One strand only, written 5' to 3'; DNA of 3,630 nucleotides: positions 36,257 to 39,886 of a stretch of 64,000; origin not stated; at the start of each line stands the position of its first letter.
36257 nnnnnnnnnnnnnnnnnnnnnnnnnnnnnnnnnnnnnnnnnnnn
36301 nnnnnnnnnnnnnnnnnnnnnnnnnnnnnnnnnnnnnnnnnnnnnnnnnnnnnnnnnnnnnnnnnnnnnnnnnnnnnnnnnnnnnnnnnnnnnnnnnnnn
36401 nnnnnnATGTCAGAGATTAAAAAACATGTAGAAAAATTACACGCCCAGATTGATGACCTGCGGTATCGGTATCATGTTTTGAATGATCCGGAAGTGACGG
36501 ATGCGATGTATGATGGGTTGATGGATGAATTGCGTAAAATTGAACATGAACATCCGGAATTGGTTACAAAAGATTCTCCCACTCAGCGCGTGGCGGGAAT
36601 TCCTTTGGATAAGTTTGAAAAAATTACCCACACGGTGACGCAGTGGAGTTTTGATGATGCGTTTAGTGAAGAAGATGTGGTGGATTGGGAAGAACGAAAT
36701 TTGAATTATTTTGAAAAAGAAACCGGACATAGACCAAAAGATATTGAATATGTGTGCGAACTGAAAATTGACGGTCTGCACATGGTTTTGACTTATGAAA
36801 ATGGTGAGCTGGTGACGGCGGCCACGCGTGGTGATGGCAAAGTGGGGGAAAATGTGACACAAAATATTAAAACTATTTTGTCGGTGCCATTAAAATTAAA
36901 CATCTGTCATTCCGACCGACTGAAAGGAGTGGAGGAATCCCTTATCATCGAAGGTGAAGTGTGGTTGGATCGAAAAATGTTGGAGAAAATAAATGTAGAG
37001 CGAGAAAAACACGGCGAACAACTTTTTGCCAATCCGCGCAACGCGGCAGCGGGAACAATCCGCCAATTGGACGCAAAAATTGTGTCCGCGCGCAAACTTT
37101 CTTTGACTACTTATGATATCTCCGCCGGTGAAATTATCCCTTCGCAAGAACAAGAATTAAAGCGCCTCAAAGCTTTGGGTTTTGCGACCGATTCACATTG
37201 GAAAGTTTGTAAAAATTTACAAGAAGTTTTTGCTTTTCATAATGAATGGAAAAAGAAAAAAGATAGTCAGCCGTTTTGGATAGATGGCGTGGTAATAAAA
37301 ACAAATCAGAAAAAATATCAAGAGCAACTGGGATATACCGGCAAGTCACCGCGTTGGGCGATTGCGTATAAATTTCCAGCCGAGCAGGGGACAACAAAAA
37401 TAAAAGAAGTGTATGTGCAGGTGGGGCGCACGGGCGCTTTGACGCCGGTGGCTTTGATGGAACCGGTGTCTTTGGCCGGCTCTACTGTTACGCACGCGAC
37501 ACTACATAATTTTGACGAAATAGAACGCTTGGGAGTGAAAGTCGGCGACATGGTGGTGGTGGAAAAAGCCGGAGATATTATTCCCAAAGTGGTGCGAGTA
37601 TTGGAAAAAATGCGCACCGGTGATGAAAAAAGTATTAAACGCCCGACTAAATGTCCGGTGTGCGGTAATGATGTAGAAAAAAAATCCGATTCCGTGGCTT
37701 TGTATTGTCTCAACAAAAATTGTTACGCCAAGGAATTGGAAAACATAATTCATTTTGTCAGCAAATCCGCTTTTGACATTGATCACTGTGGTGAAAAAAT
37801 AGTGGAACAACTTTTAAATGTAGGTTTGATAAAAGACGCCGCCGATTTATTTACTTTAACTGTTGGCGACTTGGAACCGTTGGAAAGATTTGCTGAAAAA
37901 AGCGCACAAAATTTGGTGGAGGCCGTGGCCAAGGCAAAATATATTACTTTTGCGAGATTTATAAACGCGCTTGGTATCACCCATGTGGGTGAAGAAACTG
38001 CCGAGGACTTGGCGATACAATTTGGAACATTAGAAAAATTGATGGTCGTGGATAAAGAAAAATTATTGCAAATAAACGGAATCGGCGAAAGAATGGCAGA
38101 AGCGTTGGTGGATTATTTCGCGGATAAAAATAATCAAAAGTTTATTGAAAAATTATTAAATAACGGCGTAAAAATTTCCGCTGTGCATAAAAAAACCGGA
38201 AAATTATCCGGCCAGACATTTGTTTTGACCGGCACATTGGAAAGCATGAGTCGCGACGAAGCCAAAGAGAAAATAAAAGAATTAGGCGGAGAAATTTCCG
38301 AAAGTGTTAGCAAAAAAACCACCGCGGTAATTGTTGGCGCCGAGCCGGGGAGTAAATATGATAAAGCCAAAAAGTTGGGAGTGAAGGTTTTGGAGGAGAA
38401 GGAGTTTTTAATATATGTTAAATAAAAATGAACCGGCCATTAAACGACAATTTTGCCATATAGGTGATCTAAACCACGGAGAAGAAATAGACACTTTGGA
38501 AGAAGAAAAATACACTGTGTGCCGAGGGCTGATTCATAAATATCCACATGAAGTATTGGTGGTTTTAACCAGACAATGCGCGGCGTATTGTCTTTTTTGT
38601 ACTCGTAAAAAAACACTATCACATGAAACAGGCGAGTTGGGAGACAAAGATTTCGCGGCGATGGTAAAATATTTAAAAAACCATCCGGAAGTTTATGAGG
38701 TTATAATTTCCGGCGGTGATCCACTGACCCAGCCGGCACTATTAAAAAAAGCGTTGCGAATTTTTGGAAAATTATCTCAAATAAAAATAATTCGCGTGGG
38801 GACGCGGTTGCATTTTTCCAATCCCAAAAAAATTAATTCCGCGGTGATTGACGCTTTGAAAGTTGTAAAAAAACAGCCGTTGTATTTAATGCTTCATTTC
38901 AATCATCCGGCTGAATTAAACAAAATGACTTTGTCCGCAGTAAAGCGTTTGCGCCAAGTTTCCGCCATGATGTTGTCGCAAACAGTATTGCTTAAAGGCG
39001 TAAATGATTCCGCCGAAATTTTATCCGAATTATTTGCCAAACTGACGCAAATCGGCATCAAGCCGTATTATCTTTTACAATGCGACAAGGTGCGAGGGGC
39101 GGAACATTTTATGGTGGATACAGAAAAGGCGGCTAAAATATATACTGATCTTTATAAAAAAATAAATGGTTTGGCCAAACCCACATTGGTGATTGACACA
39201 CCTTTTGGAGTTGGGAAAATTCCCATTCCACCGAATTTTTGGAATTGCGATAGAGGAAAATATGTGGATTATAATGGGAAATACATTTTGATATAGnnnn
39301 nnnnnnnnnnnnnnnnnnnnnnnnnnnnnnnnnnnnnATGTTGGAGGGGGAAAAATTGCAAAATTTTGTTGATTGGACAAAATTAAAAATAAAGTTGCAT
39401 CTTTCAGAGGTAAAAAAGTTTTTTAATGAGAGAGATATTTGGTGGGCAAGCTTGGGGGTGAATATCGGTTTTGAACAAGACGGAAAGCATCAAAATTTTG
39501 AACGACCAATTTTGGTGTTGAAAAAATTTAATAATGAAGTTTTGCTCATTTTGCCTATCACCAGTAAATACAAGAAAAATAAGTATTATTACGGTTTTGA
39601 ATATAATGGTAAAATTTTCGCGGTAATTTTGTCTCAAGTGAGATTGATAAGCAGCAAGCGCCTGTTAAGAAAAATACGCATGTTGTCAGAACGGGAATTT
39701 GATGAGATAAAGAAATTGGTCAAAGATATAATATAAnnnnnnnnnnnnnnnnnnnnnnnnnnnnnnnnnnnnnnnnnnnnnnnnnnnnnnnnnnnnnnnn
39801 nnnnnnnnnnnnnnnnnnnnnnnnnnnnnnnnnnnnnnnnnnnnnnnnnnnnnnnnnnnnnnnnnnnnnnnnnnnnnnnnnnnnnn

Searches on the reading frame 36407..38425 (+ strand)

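Call 14: search_protein_families(library=pfam, proteins=[window:36407-38425:+], max_evalue=0.001)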
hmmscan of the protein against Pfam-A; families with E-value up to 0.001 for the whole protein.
window:36407-38425:+ (672 aa): 8 families
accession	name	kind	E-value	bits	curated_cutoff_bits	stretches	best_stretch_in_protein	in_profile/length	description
PF01653.23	DNA_ligase_aden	-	2.9e-83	279.7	27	1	69-326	3-253/253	NAD-dependent DNA ligase adenylation domain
PF03120.22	DNA_ligase_OB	-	1.4e-33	115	32.9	1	329-406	1-78/79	NAD-dependent DNA ligase OB-fold domain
PF12826.13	HHH_2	-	1.4e-20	73.6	27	1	517-580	1-64/64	Helix-hairpin-helix motif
PF00533.33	BRCT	-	1.9e-17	63.7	21.3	1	597-667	3-74/78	BRCA1 C Terminus (BRCT) domain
PF14520.12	HHH_5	-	3e-11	44.1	27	1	521-569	4-53/57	Helix-hairpin-helix domain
PF12738.14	PTCB-BRCT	-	6.7e-10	39.3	22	1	611-662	8-59/63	twin BRCT domain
PF03119.21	DNA_ligase_ZBD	-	2.2e-07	31.1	25.8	1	415-441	1-27/27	NAD-dependent DNA ligase C4 zinc finger domain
PF22745.1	Nlig-Ia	-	0.00033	21.7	27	0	20-55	18-53/92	DNA ligase-like, N-terminal NAD+-binding domain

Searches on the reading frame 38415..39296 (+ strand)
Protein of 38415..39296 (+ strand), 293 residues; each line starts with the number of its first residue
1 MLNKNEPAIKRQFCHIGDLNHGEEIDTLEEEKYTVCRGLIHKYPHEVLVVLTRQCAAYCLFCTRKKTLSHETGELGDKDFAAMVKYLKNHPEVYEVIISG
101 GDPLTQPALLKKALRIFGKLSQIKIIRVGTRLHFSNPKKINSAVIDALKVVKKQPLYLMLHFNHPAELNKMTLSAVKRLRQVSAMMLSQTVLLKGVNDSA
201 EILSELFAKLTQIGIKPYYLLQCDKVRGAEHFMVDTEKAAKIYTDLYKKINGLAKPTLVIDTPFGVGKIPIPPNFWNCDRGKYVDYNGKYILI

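Call 14: search_protein_families(library=pfam, proteins=[window:38415-39296:+], max_evalue=0.001)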
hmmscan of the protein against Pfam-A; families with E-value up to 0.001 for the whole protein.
window:38415-39296:+ (293 aa): 3 families
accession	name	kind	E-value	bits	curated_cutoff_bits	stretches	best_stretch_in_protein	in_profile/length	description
PF04055.27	Radical_SAM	-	3.2e-09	37.6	29.5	1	49-199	1-157/166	Radical SAM superfamily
PF13353.11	Fer4_12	-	6.5e-05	23.7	22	1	49-115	9-75/137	4Fe-4S single cluster domain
PF12544.13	LAM_C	-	0.00064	20.3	26.7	0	250-275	8-33/127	Lysine-2,3-aminomutase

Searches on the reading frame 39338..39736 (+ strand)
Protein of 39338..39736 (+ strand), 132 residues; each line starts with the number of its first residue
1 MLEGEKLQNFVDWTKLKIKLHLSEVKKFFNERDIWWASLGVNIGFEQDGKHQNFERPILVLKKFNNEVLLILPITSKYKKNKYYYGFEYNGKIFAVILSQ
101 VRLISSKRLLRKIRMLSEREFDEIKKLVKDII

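Call 14: search_protein_families(library=pfam, proteins=[window:39338-39736:+], max_evalue=0.001)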
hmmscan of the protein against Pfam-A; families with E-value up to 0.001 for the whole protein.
window:39338-39736:+ (132 aa): 1 family
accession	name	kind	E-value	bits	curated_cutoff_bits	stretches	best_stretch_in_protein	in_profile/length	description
PF02452.23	PemK_toxin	-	1.4e-11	45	23.1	1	32-131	3-108/109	PemK-like, MazF-like toxin of type II toxin-antitoxin system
